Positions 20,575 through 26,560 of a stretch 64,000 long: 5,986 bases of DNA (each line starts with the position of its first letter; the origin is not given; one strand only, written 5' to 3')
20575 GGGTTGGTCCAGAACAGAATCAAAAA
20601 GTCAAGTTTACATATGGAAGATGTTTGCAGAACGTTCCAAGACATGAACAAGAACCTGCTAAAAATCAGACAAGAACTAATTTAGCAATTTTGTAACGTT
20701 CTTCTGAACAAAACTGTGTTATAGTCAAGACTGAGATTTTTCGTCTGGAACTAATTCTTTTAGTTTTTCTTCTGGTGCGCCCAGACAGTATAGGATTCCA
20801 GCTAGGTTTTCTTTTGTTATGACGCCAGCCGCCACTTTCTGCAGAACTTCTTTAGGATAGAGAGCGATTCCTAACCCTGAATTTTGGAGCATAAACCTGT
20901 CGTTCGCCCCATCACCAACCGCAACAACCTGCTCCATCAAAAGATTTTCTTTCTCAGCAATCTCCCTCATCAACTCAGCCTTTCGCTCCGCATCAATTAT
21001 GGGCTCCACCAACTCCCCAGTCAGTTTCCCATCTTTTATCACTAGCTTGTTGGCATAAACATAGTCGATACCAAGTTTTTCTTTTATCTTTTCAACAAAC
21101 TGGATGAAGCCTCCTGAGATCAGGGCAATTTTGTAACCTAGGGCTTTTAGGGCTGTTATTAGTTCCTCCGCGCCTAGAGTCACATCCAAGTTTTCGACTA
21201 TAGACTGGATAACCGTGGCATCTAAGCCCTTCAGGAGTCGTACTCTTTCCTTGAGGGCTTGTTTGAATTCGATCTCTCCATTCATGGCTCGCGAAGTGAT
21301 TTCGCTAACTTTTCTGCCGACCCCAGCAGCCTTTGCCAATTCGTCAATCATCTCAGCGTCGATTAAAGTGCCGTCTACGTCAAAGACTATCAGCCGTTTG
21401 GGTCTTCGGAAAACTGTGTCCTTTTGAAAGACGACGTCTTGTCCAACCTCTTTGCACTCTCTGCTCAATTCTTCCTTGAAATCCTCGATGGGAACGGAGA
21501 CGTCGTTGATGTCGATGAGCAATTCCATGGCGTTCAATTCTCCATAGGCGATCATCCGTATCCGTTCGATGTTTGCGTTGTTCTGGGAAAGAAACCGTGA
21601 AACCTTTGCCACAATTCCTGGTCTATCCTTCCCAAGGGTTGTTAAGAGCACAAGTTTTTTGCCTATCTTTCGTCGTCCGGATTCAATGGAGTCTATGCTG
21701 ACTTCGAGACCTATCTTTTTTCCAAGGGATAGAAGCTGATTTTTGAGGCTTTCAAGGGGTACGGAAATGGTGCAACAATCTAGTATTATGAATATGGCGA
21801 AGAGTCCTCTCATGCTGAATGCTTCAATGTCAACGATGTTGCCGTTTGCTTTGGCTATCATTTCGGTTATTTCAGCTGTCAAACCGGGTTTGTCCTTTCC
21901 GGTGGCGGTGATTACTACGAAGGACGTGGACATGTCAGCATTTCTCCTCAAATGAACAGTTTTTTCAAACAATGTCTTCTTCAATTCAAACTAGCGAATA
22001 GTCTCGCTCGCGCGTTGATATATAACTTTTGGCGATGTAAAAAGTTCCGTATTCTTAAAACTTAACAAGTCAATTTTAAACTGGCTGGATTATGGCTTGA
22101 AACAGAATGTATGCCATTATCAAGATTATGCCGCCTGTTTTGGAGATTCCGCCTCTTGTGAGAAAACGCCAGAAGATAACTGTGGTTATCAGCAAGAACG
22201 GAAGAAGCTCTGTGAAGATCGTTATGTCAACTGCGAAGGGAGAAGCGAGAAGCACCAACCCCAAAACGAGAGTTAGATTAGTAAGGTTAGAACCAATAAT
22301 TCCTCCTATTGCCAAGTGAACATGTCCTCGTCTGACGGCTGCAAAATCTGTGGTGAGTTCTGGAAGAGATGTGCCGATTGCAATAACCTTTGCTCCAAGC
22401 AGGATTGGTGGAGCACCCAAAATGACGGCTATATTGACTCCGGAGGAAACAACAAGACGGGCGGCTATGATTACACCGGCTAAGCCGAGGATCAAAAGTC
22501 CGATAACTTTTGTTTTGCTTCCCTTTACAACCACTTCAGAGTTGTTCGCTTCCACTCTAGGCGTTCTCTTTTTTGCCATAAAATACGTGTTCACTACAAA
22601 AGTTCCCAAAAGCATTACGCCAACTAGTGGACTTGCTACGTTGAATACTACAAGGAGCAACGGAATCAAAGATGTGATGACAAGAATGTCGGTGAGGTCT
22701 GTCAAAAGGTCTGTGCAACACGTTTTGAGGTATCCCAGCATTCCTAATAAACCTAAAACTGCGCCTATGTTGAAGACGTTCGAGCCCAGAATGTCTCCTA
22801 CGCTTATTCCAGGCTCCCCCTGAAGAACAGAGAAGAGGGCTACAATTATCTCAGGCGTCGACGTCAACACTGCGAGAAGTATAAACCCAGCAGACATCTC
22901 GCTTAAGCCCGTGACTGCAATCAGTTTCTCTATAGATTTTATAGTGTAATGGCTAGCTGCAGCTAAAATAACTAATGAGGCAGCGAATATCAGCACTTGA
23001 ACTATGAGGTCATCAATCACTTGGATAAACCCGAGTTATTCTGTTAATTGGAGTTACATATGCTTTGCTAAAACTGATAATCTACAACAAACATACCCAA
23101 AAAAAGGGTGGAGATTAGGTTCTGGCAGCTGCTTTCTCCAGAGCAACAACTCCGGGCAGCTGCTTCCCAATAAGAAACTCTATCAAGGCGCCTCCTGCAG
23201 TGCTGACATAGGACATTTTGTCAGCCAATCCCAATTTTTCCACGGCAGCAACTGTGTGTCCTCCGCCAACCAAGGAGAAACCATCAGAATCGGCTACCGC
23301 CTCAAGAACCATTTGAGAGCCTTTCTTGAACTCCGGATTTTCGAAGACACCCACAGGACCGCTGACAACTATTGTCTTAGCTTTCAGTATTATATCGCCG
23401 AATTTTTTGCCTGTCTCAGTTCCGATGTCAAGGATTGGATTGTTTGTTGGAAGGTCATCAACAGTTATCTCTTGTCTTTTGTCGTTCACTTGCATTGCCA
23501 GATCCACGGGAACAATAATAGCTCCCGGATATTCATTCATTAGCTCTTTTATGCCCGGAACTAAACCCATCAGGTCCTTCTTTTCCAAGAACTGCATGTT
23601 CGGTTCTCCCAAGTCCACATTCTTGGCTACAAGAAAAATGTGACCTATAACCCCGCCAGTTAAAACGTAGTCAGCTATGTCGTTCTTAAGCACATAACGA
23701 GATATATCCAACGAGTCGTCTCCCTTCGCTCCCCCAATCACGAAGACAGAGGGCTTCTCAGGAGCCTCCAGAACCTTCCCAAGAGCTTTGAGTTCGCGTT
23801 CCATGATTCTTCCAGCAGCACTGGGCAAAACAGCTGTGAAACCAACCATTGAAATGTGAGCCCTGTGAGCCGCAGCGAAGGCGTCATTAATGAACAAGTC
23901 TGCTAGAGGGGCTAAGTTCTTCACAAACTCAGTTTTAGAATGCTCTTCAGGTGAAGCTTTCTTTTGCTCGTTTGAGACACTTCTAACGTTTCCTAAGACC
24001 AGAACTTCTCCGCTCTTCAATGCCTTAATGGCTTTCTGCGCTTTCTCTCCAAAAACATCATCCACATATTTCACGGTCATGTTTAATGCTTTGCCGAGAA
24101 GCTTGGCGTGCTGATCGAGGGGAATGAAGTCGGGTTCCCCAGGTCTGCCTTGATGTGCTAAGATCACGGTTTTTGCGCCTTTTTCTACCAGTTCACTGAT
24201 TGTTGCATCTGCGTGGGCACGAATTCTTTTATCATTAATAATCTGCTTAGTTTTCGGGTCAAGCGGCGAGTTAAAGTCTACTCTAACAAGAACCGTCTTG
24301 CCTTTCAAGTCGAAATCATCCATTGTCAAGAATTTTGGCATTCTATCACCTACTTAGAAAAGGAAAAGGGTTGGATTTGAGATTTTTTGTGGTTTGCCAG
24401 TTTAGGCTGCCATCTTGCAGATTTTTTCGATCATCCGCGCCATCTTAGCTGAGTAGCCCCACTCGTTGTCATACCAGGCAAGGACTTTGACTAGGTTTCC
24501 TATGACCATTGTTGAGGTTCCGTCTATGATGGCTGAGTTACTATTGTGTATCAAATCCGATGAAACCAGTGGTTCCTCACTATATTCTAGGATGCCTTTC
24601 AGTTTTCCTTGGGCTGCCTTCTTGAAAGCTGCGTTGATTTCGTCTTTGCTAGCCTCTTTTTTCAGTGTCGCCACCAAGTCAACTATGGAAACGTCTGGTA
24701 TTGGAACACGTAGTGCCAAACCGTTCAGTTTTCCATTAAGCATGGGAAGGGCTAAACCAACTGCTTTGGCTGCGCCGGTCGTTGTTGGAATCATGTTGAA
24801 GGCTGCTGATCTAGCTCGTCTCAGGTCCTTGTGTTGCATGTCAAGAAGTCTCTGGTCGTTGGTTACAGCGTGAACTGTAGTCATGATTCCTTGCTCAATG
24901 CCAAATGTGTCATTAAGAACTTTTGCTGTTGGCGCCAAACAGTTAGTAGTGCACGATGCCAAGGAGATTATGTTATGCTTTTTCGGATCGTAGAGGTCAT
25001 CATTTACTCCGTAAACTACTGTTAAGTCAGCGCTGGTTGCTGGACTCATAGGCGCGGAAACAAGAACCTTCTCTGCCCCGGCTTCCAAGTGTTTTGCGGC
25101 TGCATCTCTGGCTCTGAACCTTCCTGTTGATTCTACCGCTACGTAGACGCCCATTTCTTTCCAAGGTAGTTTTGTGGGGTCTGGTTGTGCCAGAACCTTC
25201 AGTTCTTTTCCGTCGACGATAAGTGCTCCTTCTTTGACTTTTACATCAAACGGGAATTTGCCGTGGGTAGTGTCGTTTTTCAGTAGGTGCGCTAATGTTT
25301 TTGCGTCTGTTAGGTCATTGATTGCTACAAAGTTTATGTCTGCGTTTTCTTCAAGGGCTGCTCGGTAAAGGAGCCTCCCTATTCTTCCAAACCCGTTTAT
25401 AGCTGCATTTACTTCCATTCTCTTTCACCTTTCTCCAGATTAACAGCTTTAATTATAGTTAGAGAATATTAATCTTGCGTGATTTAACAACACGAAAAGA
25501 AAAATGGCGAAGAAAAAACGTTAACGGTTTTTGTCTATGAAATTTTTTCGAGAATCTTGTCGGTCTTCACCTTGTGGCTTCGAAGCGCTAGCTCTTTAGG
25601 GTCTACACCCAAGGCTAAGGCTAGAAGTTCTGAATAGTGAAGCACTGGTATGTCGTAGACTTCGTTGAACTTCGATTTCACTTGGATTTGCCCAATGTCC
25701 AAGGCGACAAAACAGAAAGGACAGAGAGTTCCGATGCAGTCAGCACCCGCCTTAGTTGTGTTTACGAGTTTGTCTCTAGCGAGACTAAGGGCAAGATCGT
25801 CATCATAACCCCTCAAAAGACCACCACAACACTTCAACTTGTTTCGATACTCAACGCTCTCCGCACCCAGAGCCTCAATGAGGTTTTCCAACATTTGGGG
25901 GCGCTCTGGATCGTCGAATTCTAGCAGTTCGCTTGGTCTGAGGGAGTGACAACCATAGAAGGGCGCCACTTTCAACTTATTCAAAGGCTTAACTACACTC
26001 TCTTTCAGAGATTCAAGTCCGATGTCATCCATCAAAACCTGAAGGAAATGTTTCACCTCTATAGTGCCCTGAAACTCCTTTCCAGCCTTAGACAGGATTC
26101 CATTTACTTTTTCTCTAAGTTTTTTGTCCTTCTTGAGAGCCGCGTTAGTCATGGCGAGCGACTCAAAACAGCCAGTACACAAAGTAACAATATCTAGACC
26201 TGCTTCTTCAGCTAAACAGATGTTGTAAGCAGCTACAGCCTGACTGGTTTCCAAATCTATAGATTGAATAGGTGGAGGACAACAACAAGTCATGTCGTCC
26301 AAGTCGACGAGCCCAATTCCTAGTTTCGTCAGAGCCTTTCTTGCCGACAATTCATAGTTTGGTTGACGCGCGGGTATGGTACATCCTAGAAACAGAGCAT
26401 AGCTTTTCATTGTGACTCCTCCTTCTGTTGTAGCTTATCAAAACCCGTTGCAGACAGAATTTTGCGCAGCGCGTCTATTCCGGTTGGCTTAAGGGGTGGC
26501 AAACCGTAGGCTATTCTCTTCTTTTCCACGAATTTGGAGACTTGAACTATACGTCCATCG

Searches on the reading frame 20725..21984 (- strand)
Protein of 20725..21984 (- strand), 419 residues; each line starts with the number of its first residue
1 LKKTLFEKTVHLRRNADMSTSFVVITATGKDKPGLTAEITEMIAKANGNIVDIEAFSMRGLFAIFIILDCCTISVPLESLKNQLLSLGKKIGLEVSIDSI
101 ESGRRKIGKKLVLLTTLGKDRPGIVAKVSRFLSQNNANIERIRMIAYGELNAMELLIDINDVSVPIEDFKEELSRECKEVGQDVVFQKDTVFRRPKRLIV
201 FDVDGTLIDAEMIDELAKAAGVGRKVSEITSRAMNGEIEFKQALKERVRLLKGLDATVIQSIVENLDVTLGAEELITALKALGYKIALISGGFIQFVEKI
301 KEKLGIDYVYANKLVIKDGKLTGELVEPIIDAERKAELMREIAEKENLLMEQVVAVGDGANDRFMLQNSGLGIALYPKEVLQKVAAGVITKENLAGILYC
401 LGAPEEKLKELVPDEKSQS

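Call 24: search_protein_families(library=pfam, proteins=[window:20725-21984:-], max_evalue=0.00001)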
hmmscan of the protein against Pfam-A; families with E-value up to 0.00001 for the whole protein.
window:20725-21984:- (419 aa): 9 families
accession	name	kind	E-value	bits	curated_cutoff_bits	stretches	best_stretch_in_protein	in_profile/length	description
PF00702.32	Hydrolase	-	2.1e-24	87.4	26.4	1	197-370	2-191/191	haloacid dehalogenase-like hydrolase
PF13740.12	ACT_6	-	4.5e-24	84.6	23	2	22-96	2-74/76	ACT domain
PF12710.13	HAD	-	8e-24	85.5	27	1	199-366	1-188/189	haloacid dehalogenase-like hydrolase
PF01842.31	ACT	-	1.7e-15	56.9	27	1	24-72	2-51/66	ACT domain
PF08282.18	Hydrolase_3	-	7.7e-12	45.9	20.9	1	334-399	187-253/255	haloacid dehalogenase-like hydrolase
PF13291.12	ACT_4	-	5.3e-10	40.3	27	0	24-68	8-54/80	ACT domain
PF13419.12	HAD_2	-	5.5e-07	30.3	23.8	1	199-370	1-172/178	Haloacid dehalogenase-like hydrolase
PF06888.18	Put_Phosphatase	-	7e-06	26.1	27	0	198-311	2-117/234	Putative Phosphatase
PF22629.2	ACT_AHAS_ss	-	7.1e-06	26.5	27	0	117-172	4-58/67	AHAS small subunit-like ACT domain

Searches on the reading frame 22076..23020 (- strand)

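Call 8: search_protein_families(library=pfam, proteins=[window:22076-23020:-], max_evalue=0.00001)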
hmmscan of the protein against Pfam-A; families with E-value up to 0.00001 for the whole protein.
window:22076-23020:- (314 aa): 1 family
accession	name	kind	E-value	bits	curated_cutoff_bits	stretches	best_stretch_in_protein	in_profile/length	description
PF01699.29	Na_Ca_ex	-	4.2e-47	160.3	24.9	2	172-309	2-147/151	Sodium/calcium exchanger protein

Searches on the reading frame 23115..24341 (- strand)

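Call 8: search_protein_families(library=pfam, proteins=[window:23115-24341:-], max_evalue=0.00001)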
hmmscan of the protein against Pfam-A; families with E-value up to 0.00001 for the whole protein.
window:23115-24341:- (408 aa): 1 family
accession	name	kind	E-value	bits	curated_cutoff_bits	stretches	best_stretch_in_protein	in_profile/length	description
PF00162.24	PGK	-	2.4e-123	412.3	27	1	7-393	1-379/379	Phosphoglycerate kinase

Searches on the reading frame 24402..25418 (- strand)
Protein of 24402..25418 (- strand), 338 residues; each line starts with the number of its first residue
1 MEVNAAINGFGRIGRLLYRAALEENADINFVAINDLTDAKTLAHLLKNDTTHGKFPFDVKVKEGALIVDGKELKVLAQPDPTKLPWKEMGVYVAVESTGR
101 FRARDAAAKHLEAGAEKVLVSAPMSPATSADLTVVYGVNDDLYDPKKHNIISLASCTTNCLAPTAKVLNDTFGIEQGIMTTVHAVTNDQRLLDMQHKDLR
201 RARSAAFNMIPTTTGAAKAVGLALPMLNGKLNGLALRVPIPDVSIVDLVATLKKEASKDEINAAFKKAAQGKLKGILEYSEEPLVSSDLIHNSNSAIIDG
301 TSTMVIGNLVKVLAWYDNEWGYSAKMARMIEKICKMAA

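Call 8: search_protein_families(library=pfam, proteins=[window:24402-25418:-], max_evalue=0.00001)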
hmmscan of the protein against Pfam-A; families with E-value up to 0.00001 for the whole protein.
window:24402-25418:- (338 aa): 2 families
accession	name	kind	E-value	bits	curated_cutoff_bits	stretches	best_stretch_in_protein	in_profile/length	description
PF02800.25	Gp_dh_C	-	2.2e-67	226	24.4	1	161-316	1-158/158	Glyceraldehyde 3-phosphate dehydrogenase, C-terminal domain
PF00044.30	Gp_dh_N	-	1.1e-35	122.3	31.7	1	4-103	2-100/101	Glyceraldehyde 3-phosphate dehydrogenase, NAD binding domain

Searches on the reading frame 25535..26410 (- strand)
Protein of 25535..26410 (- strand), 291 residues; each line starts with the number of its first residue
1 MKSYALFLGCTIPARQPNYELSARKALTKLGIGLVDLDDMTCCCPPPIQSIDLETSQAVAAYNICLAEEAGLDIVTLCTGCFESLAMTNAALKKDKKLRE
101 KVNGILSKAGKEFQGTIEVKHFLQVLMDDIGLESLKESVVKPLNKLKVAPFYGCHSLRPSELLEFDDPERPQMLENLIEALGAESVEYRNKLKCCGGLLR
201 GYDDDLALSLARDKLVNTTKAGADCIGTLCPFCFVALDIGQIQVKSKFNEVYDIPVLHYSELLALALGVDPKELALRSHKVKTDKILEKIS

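Call 8: search_protein_families(library=pfam, proteins=[window:25535-26410:-], max_evalue=0.00001)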
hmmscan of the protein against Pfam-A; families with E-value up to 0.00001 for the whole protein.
window:25535-26410:- (291 aa): 1 family
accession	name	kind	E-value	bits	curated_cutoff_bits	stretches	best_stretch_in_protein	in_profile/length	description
PF02754.22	CCG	-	2.8e-27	95.1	20.6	2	148-238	1-85/85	Cysteine-rich domain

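Call 43: search_protein_families(library=ncbifam, proteins=[window:25535-26410:-], max_evalue=0.00001)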
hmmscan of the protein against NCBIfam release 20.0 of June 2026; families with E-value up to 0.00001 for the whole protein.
window:25535-26410:- (291 aa): 5 families
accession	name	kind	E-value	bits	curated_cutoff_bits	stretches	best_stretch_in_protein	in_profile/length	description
TIGR03288.1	CoB_CoM_SS_B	equivalog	8.3e-103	343.6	345.15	1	4-290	2-290/290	CoB--CoM heterodisulfide reductase subunit B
NF042965.1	MFR_anch_SdhE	equivalog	2.4e-53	181.6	500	1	3-282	2-277/282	8-methylmenaquinol:fumarate reductase membrane anchor subunit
NF041780.1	hetero_SS_HdrB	equivalog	1.5e-31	109.8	450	1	3-289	5-304/304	ferredoxin:CoB-CoM heterodisulfide reductase subunit HdrB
NF045670.1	quin_L_LdhH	equivalog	4e-17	61.8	800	1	4-264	469-706/706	L-lactate dehydrogenase (quinone) large subunit LdhH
NF004898.0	PRK06259.1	equivalog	6.2e-14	51.5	385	1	4-245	264-471/488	fumarate reductase (CoM/CoB) subunit TfrB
